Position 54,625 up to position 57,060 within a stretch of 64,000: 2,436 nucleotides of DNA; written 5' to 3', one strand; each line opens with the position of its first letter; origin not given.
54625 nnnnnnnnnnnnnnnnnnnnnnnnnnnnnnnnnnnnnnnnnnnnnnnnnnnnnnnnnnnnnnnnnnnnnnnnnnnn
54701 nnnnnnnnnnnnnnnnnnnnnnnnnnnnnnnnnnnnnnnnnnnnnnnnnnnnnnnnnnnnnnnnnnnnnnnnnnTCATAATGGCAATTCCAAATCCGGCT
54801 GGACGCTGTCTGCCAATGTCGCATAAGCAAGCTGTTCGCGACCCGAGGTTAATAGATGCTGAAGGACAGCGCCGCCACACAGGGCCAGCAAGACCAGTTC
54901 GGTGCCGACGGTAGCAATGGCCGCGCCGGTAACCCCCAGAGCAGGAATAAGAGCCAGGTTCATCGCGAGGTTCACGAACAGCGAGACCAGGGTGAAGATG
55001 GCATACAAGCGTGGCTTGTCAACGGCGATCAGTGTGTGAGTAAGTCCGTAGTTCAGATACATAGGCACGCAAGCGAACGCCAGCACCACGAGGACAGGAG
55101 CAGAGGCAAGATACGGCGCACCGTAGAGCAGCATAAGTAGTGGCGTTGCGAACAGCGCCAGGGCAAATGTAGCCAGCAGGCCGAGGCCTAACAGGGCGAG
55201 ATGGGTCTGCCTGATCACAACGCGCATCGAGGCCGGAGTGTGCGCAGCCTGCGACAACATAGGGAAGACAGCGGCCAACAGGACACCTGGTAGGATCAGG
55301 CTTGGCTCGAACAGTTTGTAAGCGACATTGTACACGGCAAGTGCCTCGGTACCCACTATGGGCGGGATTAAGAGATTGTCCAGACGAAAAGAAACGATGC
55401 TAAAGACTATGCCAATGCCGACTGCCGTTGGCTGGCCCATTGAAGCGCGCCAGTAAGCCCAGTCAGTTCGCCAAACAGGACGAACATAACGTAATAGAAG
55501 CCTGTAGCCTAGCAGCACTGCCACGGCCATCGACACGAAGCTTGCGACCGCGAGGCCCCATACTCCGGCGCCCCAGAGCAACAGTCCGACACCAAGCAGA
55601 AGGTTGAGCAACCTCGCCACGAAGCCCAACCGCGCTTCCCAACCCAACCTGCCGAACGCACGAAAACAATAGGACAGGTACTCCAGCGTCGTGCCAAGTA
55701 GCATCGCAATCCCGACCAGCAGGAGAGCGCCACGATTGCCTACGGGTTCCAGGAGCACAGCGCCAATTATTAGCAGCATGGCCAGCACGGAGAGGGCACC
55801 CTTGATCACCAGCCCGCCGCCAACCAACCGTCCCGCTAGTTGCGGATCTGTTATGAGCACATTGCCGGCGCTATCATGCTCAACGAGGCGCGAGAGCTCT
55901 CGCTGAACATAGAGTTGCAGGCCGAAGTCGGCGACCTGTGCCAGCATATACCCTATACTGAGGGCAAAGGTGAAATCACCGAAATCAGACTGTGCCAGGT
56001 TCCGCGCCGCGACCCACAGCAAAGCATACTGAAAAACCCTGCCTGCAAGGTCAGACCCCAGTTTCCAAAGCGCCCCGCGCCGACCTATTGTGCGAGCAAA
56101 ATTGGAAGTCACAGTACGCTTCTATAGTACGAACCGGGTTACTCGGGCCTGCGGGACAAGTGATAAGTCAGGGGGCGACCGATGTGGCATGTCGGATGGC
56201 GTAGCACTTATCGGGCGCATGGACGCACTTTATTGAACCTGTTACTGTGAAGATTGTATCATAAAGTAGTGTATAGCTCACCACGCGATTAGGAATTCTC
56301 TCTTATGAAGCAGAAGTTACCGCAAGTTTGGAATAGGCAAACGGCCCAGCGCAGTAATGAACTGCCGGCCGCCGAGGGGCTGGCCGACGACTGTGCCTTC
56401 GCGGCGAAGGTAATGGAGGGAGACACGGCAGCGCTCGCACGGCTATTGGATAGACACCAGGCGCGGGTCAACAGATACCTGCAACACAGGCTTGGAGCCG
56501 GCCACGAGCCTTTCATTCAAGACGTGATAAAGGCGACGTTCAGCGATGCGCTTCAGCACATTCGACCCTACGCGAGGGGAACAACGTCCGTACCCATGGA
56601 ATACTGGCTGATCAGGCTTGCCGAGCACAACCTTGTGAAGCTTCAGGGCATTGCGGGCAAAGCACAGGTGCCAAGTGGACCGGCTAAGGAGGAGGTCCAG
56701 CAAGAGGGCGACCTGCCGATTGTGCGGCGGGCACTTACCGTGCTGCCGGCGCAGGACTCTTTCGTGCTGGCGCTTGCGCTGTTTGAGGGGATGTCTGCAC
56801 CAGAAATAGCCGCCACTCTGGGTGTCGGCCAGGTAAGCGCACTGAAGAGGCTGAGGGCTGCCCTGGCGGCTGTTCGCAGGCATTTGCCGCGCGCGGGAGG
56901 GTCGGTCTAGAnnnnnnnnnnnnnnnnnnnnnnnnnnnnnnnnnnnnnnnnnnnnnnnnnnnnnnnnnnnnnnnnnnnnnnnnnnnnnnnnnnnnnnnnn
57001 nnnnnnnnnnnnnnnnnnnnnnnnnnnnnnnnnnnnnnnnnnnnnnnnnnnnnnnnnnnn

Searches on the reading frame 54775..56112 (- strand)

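Call 72: search_protein_families(library=pfam, proteins=[window:54775-56112:-], max_evalue=0.00001)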
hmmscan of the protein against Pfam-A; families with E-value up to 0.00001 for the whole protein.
window:54775-56112:- (445 aa): 2 families
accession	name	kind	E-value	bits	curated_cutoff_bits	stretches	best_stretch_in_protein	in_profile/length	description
PF01943.22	Polysacc_synt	-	4.4e-15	56.3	28.2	1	12-289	3-273/274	Polysaccharide biosynthesis protein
PF13440.11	Polysacc_synt_3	-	4.1e-11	43.1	23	1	164-338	119-292/293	Polysaccharide biosynthesis protein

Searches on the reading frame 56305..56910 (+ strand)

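Call 72: search_protein_families(library=pfam, proteins=[window:56305-56910:+], max_evalue=0.00001)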
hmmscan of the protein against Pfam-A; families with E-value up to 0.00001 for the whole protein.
window:56305-56910:+ (201 aa): 1 family
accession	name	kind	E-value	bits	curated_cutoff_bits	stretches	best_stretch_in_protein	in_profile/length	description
PF08281.18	Sigma70_r4_2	-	1.2e-06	28.5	25.7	0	140-188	4-52/54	Sigma-70, region 4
